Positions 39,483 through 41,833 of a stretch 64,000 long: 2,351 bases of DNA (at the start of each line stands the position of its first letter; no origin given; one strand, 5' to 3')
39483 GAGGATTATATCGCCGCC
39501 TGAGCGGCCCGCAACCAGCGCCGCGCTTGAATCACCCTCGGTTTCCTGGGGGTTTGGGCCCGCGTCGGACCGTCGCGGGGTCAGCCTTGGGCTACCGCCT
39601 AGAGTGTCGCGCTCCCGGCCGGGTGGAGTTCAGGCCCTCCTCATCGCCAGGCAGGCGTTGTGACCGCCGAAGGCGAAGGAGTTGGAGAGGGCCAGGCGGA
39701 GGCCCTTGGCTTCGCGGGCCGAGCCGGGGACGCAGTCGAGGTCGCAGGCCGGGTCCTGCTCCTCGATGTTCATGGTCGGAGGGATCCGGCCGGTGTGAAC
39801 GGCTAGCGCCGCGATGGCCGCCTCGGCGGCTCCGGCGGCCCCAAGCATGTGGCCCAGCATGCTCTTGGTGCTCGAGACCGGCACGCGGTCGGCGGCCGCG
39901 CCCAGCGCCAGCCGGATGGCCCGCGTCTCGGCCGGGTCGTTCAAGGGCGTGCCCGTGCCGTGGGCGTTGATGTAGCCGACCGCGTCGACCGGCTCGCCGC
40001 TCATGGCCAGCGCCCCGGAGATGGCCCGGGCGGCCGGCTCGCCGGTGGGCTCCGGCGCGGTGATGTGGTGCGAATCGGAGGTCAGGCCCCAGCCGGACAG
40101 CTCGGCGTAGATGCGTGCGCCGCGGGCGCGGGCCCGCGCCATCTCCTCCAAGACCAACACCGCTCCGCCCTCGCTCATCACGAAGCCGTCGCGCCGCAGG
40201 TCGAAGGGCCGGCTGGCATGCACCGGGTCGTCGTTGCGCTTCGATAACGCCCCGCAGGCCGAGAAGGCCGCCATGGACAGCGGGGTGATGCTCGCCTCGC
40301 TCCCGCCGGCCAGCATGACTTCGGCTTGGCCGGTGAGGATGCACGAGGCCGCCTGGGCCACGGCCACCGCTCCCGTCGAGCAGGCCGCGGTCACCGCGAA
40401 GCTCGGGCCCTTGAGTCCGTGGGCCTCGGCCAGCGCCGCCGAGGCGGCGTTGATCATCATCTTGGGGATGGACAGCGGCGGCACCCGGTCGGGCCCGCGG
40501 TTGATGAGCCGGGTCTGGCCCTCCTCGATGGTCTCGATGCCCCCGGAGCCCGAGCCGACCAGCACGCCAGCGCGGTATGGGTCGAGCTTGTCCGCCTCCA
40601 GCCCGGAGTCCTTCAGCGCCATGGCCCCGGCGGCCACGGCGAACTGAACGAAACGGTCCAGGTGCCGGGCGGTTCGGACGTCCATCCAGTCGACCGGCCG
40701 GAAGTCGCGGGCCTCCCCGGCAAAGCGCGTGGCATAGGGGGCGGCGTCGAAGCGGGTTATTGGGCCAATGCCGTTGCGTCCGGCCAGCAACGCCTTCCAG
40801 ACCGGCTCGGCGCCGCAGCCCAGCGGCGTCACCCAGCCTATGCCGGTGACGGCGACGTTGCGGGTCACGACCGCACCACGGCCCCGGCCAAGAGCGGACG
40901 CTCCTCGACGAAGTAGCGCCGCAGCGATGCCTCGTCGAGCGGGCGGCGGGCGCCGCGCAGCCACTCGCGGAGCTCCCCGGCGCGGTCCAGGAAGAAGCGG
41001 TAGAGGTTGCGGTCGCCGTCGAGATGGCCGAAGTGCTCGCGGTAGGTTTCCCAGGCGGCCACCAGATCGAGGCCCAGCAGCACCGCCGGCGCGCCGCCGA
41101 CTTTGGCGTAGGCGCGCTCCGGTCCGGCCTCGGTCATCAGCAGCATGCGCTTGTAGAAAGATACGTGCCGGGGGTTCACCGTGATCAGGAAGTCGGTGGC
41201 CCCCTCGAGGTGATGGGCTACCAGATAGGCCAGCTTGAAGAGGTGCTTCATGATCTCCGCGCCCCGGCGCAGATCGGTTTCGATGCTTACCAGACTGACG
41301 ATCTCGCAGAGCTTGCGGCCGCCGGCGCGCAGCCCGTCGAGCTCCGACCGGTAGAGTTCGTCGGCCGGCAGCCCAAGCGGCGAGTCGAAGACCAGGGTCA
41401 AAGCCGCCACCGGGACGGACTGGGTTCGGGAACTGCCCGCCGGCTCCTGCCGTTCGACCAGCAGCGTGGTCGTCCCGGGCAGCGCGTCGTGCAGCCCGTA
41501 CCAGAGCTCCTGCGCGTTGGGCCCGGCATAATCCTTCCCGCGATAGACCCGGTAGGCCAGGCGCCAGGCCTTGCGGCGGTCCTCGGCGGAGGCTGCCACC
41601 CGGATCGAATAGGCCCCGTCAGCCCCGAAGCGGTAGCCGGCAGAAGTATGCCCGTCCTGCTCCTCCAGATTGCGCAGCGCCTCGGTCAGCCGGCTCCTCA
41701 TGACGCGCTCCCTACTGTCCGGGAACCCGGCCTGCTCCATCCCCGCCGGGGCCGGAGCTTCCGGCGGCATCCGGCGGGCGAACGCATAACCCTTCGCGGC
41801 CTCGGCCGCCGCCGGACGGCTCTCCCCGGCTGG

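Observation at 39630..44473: Triple-fusion radical-SAM / radical-SAM / FeeM-like acyltransferase translationally coupled to a private ketosynthase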

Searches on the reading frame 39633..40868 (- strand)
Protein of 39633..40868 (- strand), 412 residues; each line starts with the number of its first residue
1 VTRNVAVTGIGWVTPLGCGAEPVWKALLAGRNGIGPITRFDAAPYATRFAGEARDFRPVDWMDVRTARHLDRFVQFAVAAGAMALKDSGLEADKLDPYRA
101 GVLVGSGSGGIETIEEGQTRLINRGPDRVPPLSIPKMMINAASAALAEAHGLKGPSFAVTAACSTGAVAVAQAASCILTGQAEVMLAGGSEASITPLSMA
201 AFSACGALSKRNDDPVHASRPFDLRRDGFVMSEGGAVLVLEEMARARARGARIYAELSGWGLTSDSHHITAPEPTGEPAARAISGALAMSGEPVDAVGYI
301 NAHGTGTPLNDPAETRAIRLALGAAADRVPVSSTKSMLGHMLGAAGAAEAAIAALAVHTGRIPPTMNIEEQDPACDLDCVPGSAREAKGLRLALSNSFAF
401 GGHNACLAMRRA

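Call 3: search_protein_families(library=pfam, proteins=[window:39633-40868:-], max_evalue=0.01)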
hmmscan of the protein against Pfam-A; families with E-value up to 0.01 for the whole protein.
window:39633-40868:- (412 aa): 3 families
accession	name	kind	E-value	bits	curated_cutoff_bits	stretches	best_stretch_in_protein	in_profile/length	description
PF00109.32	ketoacyl-synt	-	1.7e-54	185.5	20.8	1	3-245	2-251/252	Beta-ketoacyl synthase, N-terminal domain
PF02801.28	Ketoacyl-synt_C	-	5.3e-35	120.4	20.8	1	254-369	1-119/119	Beta-ketoacyl synthase, C-terminal domain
PF00108.29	Thiolase_N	-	1.9e-05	24.6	26.4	1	145-192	67-114/260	Thiolase, N-terminal domain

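Call 4: search_protein_families(library=ncbifam, proteins=[window:39633-40868:-], max_evalue=0.01)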
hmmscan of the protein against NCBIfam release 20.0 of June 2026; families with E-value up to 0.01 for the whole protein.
window:39633-40868:- (412 aa): 34 families (the best 25 are shown)
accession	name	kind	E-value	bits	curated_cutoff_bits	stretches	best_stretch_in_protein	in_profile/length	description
TIGR03150.1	fabF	equivalog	4.5e-161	536.1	493.75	1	3-410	1-407/407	beta-ketoacyl-ACP synthase II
NF005589.0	PRK07314.1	subfamily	8.8e-157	522.1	387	1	2-411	3-411/413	beta-ketoacyl-ACP synthase II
NF004970.0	PRK06333.1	subfamily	1.3e-126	422.9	525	1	2-411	3-421/424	beta-ketoacyl-ACP synthase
NF006434.0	PRK08722.1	equivalog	1.3e-124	416.2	759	1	3-411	4-413/414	beta-ketoacyl-ACP synthase II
NF006274.0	PRK08439.1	equivalog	4.2e-121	404.6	621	1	3-411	2-405/406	beta-ketoacyl-ACP synthase II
NF005916.1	PRK07910.1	equivalog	3.2e-90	303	560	1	4-410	13-416/418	KasA/KasB family beta-ketoacyl-ACP synthase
NF005935.0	PRK07967.1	equivalog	4.1e-89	299.3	630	1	3-411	2-403/406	beta-ketoacyl-ACP synthase I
NF005076.0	PRK06501.1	equivalog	5.9e-89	298.9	629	2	137-410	149-421/425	beta-ketoacyl-ACP synthase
NF006587.0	PRK09116.1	equivalog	6.8e-86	288.6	470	1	3-411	2-406/408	beta-ketoacyl-ACP synthase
NF004618.0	PRK05952.1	equivalog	1.9e-74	250.9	455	1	4-411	3-382/384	beta-ketoacyl-ACP synthase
NF006618.0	PRK09185.1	subfamily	7e-70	236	407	1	3-411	3-392/394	beta-ketoacyl-ACP synthase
NF005490.0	PRK07103.1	equivalog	1.4e-69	235.2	445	1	2-411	3-412/414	polyketide beta-ketoacyl:acyl carrier protein synthase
NF058662.1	cispenta_AmcF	equivalog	6.3e-66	222.9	325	1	5-410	2-368/369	cispentacin biosynthesis acyltransferase subunit AmcF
NF045894.1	PKS_plus_SDR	equivalog_domain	1.3e-36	125.7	1740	1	84-378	101-386/1515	type I polyketide synthase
NF040607.1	mycolic_Pks13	equivalog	1.6e-35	122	2100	1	144-410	252-524/1680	polyketide synthase Pks13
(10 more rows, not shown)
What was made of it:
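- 39630..40868 (-): FabF-type beta-ketoacyl-ACP synthase (412 aa). Its GTG start overlaps the fusion's TGA (GTGA 40868..40865). TIGR03150 536 bits, above the cut-off (call 4).
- On FabF, beta-ketoacyl-ACP synthase II (TIGR03150): 536 bits against a 493.75 cut-off (call 4).
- Checked: It passes the FabF equivalog TIGR03150 (536 bits, cut-off 494) (call 4).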

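Call 63: find_homologous_proteins(query=window:39633-40868:-, max_evalue=1e-50)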
Query window:39633-40868:- (412 aa): 7999 proteins with E <= 1e-50 among 8000 candidates; the best 120 are listed.
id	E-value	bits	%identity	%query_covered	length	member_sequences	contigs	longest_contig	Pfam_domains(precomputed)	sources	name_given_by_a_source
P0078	3.8e-265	897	100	100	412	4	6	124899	PF00109.33,PF00108.30,PF02801.29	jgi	-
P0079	1.3e-185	635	69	100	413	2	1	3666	PF00109.33,PF02801.29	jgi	jgi:3-oxoacyl-[acyl-carrier-protein] synthase II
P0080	5.2e-185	633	72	100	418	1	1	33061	PF00109.33,PF02801.29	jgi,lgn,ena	-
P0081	1.1e-183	629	72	100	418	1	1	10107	PF00109.33,PF02801.29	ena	-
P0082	1.5e-181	622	70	99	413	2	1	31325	PF00109.33,PF02801.29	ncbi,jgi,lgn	-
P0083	6.1e-180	617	68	100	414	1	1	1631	PF00109.33,PF02801.29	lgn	-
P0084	3.1e-179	614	69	99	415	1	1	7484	PF00109.33,PF02801.29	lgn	-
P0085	8.9e-178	610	68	100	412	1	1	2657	PF00109.33,PF02801.29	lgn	-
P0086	7.0e-171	587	66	99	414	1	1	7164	PF00109.33,PF02801.29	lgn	-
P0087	2.1e-164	566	65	100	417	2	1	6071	PF00109.33,PF02801.29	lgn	-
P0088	1.3e-163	563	63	100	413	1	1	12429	PF00109.33,PF02801.29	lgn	-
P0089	8.4e-162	557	64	100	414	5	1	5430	PF00109.33,PF02801.29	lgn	-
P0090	1.1e-160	553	63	100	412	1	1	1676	PF00109.33,PF00108.30,PF02801.29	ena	-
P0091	3.2e-155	535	63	98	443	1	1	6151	PF00109.33,PF02801.29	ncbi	-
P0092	8.8e-153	527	61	100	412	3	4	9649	PF00109.33,PF02801.29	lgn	-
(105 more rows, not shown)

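Call 64: find_encoding_contigs(protein=P0080, flank=7000, max_places=1)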
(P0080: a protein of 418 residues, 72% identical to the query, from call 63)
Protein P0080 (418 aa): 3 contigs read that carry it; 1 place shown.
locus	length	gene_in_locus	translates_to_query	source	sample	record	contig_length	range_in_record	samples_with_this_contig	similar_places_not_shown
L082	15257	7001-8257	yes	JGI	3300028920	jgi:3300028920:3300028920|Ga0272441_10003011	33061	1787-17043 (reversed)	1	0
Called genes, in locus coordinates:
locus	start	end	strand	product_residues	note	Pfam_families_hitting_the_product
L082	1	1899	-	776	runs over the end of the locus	PF00158:Sigma54_activat, PF14532:Sigma54_activ_2, PF25601:AAA_lid_14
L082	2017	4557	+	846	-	PF02310:B12-binding, PF04055:Radical_SAM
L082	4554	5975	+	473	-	PF02310:B12-binding, PF04055:Radical_SAM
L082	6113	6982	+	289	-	PF21926:FeeM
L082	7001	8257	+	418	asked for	PF00109:ketoacyl-synt, PF02801:Ketoacyl-synt_C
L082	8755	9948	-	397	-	-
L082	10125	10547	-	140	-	-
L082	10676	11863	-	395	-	-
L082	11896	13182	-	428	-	PF00733:Asn_synthase, PF00764:Arginosuc_synth, PF24167:DUF7411 (faint), PF20979:Arginosuc_syn_C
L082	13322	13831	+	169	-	-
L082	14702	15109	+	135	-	-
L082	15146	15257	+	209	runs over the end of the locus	PF03130:HEAT_PBS (faint), PF13646:HEAT_2 (faint)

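Call 65: find_encoding_contigs(protein=P0082, flank=7000, max_places=1)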
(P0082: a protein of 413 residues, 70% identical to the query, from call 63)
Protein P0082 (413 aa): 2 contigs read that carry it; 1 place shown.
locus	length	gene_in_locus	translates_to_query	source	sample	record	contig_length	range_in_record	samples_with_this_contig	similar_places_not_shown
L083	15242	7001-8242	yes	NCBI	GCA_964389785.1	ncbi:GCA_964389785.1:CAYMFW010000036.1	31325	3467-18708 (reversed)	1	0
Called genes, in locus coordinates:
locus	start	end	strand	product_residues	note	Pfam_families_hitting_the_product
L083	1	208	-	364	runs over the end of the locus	PF07963:N_methyl (weak)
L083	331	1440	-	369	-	PF01208:URO-D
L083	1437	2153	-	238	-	PF09339:HTH_IclR, PF25213:HVO_A0261_N (faint), PF12802:MarR_2 (weak), PF13412:HTH_24 (weak), PF01614:IclR_C (weak)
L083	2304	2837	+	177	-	PF04542:Sigma70_r2, PF08281:Sigma70_r4_2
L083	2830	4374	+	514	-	PF04773:FecR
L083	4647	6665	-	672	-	PF07715:Plug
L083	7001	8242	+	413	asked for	PF00109:ketoacyl-synt, PF02801:Ketoacyl-synt_C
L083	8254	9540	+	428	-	PF00155:Aminotran_1_2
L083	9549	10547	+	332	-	PF01073:3Beta_HSD, PF01370:Epimerase, PF02719:Polysacc_synt_2 (weak), PF04321:RmlD_sub_bind, PF05368:NmrA, PF13460:NAD_binding_10, PF16363:GDP_Man_Dehyd, PF07993:NAD_binding_4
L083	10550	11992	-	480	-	PF03130:HEAT_PBS (faint), PF13646:HEAT_2 (weak)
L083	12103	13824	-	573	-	PF05157:MshEN, PF00437:T2SSE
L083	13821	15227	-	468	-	PF00025:Arf (weak), PF05157:MshEN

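Call 66: find_encoding_contigs(protein=P0088, flank=7000, max_places=1)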
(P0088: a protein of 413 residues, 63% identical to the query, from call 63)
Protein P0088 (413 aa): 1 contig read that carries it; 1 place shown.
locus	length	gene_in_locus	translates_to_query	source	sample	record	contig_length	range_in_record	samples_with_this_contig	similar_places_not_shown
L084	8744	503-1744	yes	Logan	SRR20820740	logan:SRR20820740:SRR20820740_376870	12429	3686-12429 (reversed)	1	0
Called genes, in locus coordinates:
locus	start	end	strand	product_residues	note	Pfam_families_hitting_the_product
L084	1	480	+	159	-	?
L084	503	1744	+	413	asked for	PF00109:ketoacyl-synt, PF02801:Ketoacyl-synt_C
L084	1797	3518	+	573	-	PF01565:FAD_binding_4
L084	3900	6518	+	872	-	PF19543:GH123_N, PF22680:Glyco_hydro_123_N_2 (weak), PF13320:GH123_cat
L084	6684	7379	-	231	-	PF02311:AraC_binding (weak), PF07883:Cupin_2 (weak), PF00165:HTH_AraC (weak), PF12833:HTH_18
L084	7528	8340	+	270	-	PF01261:AP_endonuc_2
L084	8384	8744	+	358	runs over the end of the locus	PF01408:GFO_IDH_MocA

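Call 68: find_encoding_contigs(protein=P0081, flank=7000, max_places=1)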
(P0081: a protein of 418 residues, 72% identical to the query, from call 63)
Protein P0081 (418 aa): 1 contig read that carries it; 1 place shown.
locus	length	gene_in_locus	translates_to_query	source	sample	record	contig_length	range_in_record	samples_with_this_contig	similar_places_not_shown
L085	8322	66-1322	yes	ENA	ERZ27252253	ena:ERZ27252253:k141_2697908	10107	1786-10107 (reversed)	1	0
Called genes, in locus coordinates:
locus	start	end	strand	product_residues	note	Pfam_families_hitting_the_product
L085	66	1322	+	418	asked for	PF00109:ketoacyl-synt, PF02801:Ketoacyl-synt_C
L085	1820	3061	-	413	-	-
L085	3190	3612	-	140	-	-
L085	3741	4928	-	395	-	-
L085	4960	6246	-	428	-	PF00733:Asn_synthase, PF00764:Arginosuc_synth, PF24167:DUF7411 (faint), PF20979:Arginosuc_syn_C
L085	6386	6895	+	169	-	-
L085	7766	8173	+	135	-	-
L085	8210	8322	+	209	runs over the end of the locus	PF03130:HEAT_PBS (faint), PF13646:HEAT_2 (faint)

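Call 69: find_encoding_contigs(protein=P0092, flank=7000, max_places=2)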
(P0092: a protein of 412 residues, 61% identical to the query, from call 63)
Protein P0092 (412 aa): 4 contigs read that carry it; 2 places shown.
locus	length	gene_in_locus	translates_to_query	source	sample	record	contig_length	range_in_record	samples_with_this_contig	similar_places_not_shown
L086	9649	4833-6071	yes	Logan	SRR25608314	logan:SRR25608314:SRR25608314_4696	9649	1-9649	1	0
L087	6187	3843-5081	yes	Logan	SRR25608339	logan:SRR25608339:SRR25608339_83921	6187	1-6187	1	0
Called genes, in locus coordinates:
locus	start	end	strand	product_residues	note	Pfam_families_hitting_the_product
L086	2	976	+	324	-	?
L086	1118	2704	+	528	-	PF04542:Sigma70_r2 (weak), PF08281:Sigma70_r4_2, PF04545:Sigma70_r4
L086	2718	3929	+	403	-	PF00155:Aminotran_1_2, PF00266:Aminotran_5 (weak)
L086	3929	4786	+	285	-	PF00106:adh_short, PF08659:KR, PF01370:Epimerase (weak), PF13561:adh_short_C2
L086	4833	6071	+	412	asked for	PF00109:ketoacyl-synt, PF02801:Ketoacyl-synt_C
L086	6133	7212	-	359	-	PF04055:Radical_SAM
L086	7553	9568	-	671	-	PF16889:Hepar_II_III_N, PF07940:Hepar_II_III_C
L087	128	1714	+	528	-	PF04542:Sigma70_r2 (weak), PF08281:Sigma70_r4_2, PF04545:Sigma70_r4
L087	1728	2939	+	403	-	PF00155:Aminotran_1_2, PF00266:Aminotran_5 (weak)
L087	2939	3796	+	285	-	PF00106:adh_short, PF08659:KR, PF01370:Epimerase (weak), PF13561:adh_short_C2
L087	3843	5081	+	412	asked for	PF00109:ketoacyl-synt, PF02801:Ketoacyl-synt_C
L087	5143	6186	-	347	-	?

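Call 72: search_protein_families(library=ncbifam, proteins=[L082:2017-4557:+, L082:4554-5975:+, L082:6113-6982:+], max_evalue=1e-10)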
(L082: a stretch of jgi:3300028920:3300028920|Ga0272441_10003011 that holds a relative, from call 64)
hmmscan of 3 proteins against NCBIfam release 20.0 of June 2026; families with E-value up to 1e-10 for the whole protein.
L082:2017-4557:+ (846 aa): 4 families
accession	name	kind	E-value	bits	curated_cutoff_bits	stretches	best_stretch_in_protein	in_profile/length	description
TIGR04072.2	rSAM_ladder_B12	equivalog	7.3e-13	47.9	360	1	390-644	87-316/443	lipid biosynthesis B12-binding/radical SAM protein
NF050148.1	rSAM_ApyD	equivalog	5.2e-12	45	750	1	366-625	68-315/645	RiPP biosynthesis radical SAM protein ApyD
TIGR03975.1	rSAM_ocin_1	subfamily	4e-11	42.1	281.85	0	345-622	102-376/606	RiPP maturation radical SAM C-methyltransferase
TIGR04013.1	B12_SAM_MJ_1487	hypoth_equivalog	7e-11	41.6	251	0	384-557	54-205/382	TIGR04013 family B12-binding domain/radical SAM domain-containing protein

L082:4554-5975:+ (473 aa): 15 families
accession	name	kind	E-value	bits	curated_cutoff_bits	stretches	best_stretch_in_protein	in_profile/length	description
TIGR04367.1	HpnR_B12_rSAM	equivalog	3.8e-65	220.3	650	1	1-410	1-407/490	hopanoid C-3 methylase HpnR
TIGR02026.1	BchE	equivalog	6.1e-39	134.2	481.35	1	2-403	1-415/497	magnesium-protoporphyrin IX monomethyl ester anaerobic oxidative cyclase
TIGR03471.1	HpnJ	equivalog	1.9e-24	86.4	577.6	1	25-379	34-390/472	hopanoid biosynthesis associated radical SAM protein HpnJ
NF040542.1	rSAM_RCCLKC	equivalog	2.8e-19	69.6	450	1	24-353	12-349/423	arsinothricin biosynthesis radical SAM protein ArsL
TIGR03975.1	rSAM_ocin_1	subfamily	1.3e-17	63.6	281.85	1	53-359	122-435/606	RiPP maturation radical SAM C-methyltransferase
NF033712.0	B12_rSAM_KedN5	subfamily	2.9e-17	62.1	700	1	60-263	63-276/624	KedN5 family methylcobalamin-dependent radical SAM C-methyltransferase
TIGR04013.1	B12_SAM_MJ_1487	hypoth_equivalog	4.1e-17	62.1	251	1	74-381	57-362/382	TIGR04013 family B12-binding domain/radical SAM domain-containing protein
TIGR04014.1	B12_SAM_MJ_0865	equivalog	3.4e-16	59.1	360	0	77-230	57-202/434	methyl-coenzyme M reductase glutamine C-methyltransferase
NF040546.1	rSAM_CUAEP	equivalog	5.1e-16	58.4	500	1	25-359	13-346/468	CUAEP/CCAEP-tail radical SAM (seleno)protein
TIGR04072.2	rSAM_ladder_B12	equivalog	1.4e-15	56.8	360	1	76-332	85-326/443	lipid biosynthesis B12-binding/radical SAM protein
NF050148.1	rSAM_ApyD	equivalog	2.8e-14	52.4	750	1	52-381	67-398/645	RiPP biosynthesis radical SAM protein ApyD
TIGR04479.1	bcpD_PhpK_rSAM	subfamily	2.1e-13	49.5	600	1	115-340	177-395/504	PhpK family radical SAM P-methyltransferase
TIGR04385.1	B12_rSAM_cofa1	equivalog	1.1e-12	47.9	450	1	79-341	89-351/438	B12 lower ligand biosynthesis radical SAM protein BzaD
NF038361.1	rSAM_Sden_1168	equivalog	4.2e-11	42.1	575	1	97-376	179-473/560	Sden_1168 family B12-binding radical SAM P-methyltransferase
TIGR04295.1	B12_rSAM_oligo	hypoth_equivalog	8.3e-11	41.2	400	1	89-241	102-255/422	TIGR04295 family B12-binding domain-containing radical SAM protein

L082:6113-6982:+ (289 aa): 1 family
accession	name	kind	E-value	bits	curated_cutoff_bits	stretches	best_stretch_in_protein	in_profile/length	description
NF011425.0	PRK14852.1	equivalog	7.1e-30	103.6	1337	1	32-279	28-276/989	hypothetical protein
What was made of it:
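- In L082 the FeeM-KS pair sits beside an HpnR-like (lipid C-methylase-like) B12 enzyme (call 72).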

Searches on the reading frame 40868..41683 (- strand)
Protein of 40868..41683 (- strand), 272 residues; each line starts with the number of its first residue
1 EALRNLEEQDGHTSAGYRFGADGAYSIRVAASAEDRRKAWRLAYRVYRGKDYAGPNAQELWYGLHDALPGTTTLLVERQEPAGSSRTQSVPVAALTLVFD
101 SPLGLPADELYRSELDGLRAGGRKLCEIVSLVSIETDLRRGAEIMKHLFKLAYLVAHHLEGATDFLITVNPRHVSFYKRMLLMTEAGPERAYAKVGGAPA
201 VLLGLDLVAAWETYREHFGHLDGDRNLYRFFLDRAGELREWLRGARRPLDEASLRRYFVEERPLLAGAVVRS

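Call 17: search_protein_families(library=ncbifam, proteins=[window:40868-41683:-], max_evalue=0.1)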
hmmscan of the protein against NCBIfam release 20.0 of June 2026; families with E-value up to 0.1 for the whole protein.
window:40868-41683:- (272 aa): 3 families
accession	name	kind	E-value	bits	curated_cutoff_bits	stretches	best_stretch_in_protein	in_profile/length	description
NF011425.0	PRK14852.1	equivalog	8.6e-24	83.5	1337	1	19-236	23-229/989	hypothetical protein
TIGR04045.1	MSMEG_0567_GNAT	equivalog_domain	0.004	16.7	68.45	1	132-180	78-125/153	MSMEG_0567/Sll0786 family nitrogen starvation N-acetyltransferase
NF052554.1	OrAlActfOlsBRHOCB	equivalog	0.048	13.4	350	0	23-47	6-30/256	L-ornithine N(alpha)-acyltransferase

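Call 45: search_solved_structures(query=window:40868-41683:-, max_evalue=1, show_alignments=2)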
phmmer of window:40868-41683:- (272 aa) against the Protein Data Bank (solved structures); distinct sequences matched with E-value up to 1: 1.
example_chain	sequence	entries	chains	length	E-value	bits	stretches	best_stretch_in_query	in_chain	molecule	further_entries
2g0b_A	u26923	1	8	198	1.3e-08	37.8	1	93-213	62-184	FeeM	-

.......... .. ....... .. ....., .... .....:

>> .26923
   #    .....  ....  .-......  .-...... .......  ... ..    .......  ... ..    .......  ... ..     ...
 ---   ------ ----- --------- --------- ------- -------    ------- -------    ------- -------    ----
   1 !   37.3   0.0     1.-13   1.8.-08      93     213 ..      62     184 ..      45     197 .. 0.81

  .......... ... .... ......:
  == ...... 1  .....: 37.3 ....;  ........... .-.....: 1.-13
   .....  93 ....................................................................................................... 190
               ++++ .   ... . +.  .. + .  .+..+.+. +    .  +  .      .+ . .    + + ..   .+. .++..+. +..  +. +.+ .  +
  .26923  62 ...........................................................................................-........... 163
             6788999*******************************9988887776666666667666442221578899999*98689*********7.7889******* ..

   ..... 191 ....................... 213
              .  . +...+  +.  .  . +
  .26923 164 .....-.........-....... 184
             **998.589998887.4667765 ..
